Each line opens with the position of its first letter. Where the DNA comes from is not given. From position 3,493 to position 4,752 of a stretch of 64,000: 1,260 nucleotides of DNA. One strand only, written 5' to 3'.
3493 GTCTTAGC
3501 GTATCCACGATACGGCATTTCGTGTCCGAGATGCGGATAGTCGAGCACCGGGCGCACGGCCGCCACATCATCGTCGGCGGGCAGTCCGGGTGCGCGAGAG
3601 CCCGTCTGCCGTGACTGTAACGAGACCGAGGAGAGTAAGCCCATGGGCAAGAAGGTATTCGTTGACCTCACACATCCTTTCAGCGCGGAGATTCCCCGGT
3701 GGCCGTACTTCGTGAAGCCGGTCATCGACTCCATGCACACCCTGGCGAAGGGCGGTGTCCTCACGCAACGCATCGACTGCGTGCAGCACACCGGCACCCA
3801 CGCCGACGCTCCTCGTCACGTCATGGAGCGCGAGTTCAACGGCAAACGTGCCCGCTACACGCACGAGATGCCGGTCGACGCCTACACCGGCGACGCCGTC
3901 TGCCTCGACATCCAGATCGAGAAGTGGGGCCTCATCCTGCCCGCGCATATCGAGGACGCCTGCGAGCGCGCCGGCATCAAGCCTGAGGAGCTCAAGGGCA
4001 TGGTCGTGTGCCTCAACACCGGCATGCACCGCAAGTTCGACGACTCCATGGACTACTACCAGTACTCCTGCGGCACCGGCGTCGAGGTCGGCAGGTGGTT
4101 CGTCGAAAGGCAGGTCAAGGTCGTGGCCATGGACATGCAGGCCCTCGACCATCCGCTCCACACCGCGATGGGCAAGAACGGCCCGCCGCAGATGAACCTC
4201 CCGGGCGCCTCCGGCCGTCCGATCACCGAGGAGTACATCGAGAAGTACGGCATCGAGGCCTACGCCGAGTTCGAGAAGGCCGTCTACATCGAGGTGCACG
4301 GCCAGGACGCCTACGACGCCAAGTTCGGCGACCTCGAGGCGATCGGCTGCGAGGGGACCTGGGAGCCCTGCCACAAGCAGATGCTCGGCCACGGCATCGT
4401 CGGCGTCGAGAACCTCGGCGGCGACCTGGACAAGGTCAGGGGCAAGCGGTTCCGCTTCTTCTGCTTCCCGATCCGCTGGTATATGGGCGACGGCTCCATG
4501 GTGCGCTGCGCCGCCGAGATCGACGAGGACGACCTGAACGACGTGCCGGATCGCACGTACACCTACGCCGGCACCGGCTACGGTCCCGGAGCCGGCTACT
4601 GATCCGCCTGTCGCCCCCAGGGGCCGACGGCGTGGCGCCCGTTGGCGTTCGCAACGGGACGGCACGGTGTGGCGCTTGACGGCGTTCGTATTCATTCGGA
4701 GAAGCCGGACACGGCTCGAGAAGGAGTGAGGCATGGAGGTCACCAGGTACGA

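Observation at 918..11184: Catabolic island pairing an L-carnitine-dehydrogenase-like enzyme with a BKACE cleavage enzyme and an amino-acid-type ABC importer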

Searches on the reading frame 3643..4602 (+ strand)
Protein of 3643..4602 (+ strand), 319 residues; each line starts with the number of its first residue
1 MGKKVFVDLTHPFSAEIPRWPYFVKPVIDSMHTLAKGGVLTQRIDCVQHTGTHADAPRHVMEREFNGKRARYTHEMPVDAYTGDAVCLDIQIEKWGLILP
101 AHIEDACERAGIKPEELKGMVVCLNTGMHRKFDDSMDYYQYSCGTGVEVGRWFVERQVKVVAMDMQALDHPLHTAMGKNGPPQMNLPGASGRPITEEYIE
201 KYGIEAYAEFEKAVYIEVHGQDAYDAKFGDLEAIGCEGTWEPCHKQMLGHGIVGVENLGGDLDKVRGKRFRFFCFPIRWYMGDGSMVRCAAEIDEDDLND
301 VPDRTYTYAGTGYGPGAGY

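Call 6: search_protein_families(library=pfam, proteins=[window:3643-4602:+])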
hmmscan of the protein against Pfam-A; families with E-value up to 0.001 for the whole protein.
window:3643-4602:+ (319 aa): 1 family
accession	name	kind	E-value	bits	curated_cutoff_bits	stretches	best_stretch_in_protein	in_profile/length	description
PF04199.19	Cyclase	-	5.8e-32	111.3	23.1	1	7-170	1-142/142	Putative cyclase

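Call 7: search_protein_families(library=ncbifam, proteins=[window:3643-4602:+])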
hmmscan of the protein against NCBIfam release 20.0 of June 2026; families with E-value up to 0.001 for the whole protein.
window:3643-4602:+ (319 aa): 1 family
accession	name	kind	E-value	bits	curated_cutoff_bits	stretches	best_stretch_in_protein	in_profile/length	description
TIGR03035.1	trp_arylform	equivalog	2.3e-09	37.5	223.05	1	6-169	2-148/206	arylformamidase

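Call 10: search_solved_structures(query=window:3643-4602:+, show_alignments=1)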
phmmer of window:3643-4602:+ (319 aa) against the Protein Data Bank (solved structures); distinct sequences matched with E-value up to 0.001: 2.
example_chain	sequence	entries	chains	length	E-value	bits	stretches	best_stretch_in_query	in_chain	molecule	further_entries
2b0a_A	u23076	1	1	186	0.00012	25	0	240-292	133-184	Hypothetical protein MJ0783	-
1r61_A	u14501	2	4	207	0.00015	24.7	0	8-63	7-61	metal-dependent hydrolase | Hydrolase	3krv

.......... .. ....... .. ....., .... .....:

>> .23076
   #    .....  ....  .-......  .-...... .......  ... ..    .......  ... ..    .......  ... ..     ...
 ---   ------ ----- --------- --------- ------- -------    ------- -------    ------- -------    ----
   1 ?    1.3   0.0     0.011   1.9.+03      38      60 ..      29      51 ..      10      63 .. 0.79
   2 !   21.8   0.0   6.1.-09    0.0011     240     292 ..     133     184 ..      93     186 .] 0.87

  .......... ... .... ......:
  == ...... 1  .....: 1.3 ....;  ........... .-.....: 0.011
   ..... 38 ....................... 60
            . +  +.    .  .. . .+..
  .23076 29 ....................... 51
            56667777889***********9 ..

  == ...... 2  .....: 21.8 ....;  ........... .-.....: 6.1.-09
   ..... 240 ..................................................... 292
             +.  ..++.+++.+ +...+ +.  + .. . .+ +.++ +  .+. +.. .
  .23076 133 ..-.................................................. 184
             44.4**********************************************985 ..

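Call 35: find_related_loci(query=window:3643-4602:+, collection=genome_contigs, flank=10000)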
Query window:3643-4602:+ (319 aa) in genome_contigs; peptide patterns used: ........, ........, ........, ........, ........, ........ (x = any residue, [..] = any of these).
565 stretches matched a pattern; 541 encode a relative of the query (tblastn E <= 1e-3); the best 80 are kept; 80 distinct loci.
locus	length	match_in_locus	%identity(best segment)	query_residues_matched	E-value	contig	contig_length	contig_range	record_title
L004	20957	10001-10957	99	1-319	0e+0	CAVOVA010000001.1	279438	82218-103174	MAG: uncultured Thermoleophilia bacterium isolate MFD09779.bin.2.149 genome assembly, contig: contig_15312, whole genome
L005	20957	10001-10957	99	1-319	0e+0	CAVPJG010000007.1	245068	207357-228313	MAG: uncultured Thermoleophilia bacterium isolate MFD00032.bin.2.164 genome assembly, contig: contig_20111, whole genome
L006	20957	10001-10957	99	1-319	0e+0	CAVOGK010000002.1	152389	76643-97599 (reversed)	MAG: uncultured Thermoleophilia bacterium isolate MFD09779.bin.3.322 genome assembly, contig: contig_15313, whole genome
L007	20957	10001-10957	98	1-319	0e+0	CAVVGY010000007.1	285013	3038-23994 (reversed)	MAG: uncultured Thermoleophilia bacterium isolate MFD02979.bin.2.115 genome assembly, contig: contig_16469, whole genome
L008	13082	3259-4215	98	1-319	0e+0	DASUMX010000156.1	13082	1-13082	MAG TPA_asm: Thermoleophilia bacterium isolate SMAG_U1584 k141_1629502, whole genome shotgun sequence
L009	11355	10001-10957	97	1-319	0e+0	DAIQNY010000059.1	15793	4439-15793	MAG TPA_asm: Actinomycetota bacterium isolate CTOTU7608 NODE_5990_length_15793_cov_6.722392, whole genome shotgun sequen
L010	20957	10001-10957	98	1-319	0e+0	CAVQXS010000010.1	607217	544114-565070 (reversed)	MAG: uncultured Thermoleophilia bacterium isolate MFD05942.bin.2.81 genome assembly, contig: contig_4561, whole genome s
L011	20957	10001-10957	98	1-319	0e+0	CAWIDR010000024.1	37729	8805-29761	MAG: uncultured Thermoleophilia bacterium isolate MFD05442.bin.2.93 genome assembly, contig: contig_37416, whole genome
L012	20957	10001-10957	97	1-319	0e+0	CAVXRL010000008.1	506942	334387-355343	MAG: uncultured Actinomycetes bacterium isolate MFD01721.bin.1.253 genome assembly, contig: contig_4140, whole genome sh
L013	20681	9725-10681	96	1-319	0e+0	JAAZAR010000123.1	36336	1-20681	MAG: Actinomycetota bacterium isolate AS06rmzACSIP_445 612364_AS06, whole genome shotgun sequence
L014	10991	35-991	96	1-319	0e+0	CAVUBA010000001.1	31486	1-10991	MAG: uncultured Thermoleophilia bacterium isolate MFD02134.bin.2.57 genome assembly, contig: contig_103570, whole genome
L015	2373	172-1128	94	1-319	0e+0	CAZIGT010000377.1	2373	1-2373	MAG TPA_asm: uncultured Thermoleophilia bacterium isolate SRP167436_co1_25 genome assembly, contig: NODE_76054_length_23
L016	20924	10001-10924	94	1-308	0e+0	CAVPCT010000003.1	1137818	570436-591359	MAG: uncultured Thermoleophilia bacterium isolate MFD00032.bin.2.59 genome assembly, contig: contig_19728, whole genome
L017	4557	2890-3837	89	1-316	0e+0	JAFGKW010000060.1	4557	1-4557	MAG: Methanomicrobiaceae archaeon isolate Zod_Metabat.358 k87_14846807, whole genome shotgun sequence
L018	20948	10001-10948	88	1-316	0e+0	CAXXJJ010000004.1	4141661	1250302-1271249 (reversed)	MAG: Desulfatiglandales bacterium isolate ad7cffaf-6c2b-4e6c-8426-e31439b40ff1 genome assembly, contig: contig_4, whole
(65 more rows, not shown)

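Call 39: search_protein_families(library=pfam, proteins=[L004:164-1183:+, L004:1322-4048:+, L004:4053-4886:+, L004:5211-6056:+, L004:6197-7024:+])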
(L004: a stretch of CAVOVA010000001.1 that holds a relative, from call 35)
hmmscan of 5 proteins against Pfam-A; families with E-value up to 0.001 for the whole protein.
L004:164-1183:+ (339 aa): 0 families

L004:1322-4048:+ (908 aa): 3 families
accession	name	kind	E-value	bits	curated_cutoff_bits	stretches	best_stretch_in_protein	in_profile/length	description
PF00384.28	Molybdopterin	-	3.3e-29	102.5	24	1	139-639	1-353/353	Molybdopterin oxidoreductase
PF01568.27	Molydop_binding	-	3.2e-16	59.8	26.8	1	806-886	29-96/110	Molydopterin dinucleotide binding domain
PF21423.2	AhtL-like_1st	-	5e-16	58.4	27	1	79-131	1-53/55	Pyrogallol hydroxytransferase large subunit-like, domain 1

L004:4053-4886:+ (277 aa): 4 families
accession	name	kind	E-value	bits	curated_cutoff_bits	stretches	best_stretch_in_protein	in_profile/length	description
PF13247.11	Fer4_11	-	2.5e-27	95.4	26.2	1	62-157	3-99/100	4Fe-4S dicluster domain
PF13620.12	CarboxypepD_reg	-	1.2e-07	32.4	32.3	1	207-264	10-71/82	Carboxypeptidase regulatory-like domain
PF12838.12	Fer4_7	-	0.00019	22.3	27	0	12-152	1-52/52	4Fe-4S dicluster domain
PF13187.11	Fer4_9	-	0.00053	20.4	27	0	12-79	1-45/52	4Fe-4S dicluster domain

L004:5211-6056:+ (281 aa): 0 families

L004:6197-7024:+ (275 aa): 6 families
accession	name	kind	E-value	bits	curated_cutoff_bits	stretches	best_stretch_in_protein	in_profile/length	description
PF13561.12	adh_short_C2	-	4.9e-65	219.8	27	1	40-272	7-236/236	Enoyl-(Acyl carrier protein) reductase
PF00106.31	adh_short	-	1.5e-52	178.3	26.6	1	32-222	2-192/195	short chain dehydrogenase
PF08659.16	KR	-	2.3e-17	63.9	22.6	1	34-193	4-163/180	KR domain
PF03435.24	Sacchrp_dh_NADP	-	1e-05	26.3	25.1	1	34-115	2-77/129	Saccharopine dehydrogenase NADP binding domain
PF23441.1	SDR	-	1.3e-05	25.2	27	1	34-271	11-255/258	SDR-like rossmann domain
PF02737.24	3HCDH_N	-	0.00065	20.1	22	1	34-75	3-44/180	3-hydroxyacyl-CoA dehydrogenase, NAD binding domain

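Call 40: search_solved_structures(query=L004:1322-4048:+, max_evalue=1e-10)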
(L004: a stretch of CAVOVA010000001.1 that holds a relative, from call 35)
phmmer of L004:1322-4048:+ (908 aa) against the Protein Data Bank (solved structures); distinct sequences matched with E-value up to 1e-10: 30.
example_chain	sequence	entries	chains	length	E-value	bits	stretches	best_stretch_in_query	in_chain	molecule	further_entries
4v4c_A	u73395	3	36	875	3e-264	882.5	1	72-908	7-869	Pyrogallol hydroxytransferase large subunit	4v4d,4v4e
7l5i_A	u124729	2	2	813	1.6e-82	281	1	132-907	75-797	Trimethylamine-N-oxide reductase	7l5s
1eu1_A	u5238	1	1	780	1.9e-80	274.2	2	528-908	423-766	DIMETHYL SULFOXIDE REDUCTASE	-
1dms_A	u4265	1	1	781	2.3e-80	273.9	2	122-441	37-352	DMSO REDUCTASE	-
4dmr_A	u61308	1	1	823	3.7e-79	269.9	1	122-908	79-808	DMSO REDUCTASE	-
1e18_A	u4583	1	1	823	5.9e-79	269.2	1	122-908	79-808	DMSO REDUCTASE.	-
1e60_A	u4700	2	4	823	8.2e-79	268.7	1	122-908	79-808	Dimethyl sulfoxide/trimethylamine N-oxide reductase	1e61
1dmr_A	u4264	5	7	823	1.4e-78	267.9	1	122-908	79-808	DMSO REDUCTASE | Dimethyl sulfoxide/trimethylamine N-oxide reductase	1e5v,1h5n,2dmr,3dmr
9h4t_A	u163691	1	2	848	1.5e-66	228.1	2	132-442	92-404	Trimethylamine-N-oxide reductase 1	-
1tmo_A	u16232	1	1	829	4.3e-62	213.4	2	125-404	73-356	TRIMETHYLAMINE N-OXIDE REDUCTASE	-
4ydd_A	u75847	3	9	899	1.1e-27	99.5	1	73-354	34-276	DMSO reductase family type II enzyme, molybdopterin subunit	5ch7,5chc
5e7o_A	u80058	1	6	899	2.3e-26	95.1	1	73-354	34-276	DMSO reductase family type II enzyme, molybdopterin subunit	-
2vpw_A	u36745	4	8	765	1.3e-23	86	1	107-439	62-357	THIOSULFATE REDUCTASE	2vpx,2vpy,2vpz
7bkb_D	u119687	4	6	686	8.6e-21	76.7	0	163-367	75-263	Formate dehydrogenase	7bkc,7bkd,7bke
1aa6_A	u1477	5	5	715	9.9e-18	66.5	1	164-443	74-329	FORMATE DEHYDROGENASE H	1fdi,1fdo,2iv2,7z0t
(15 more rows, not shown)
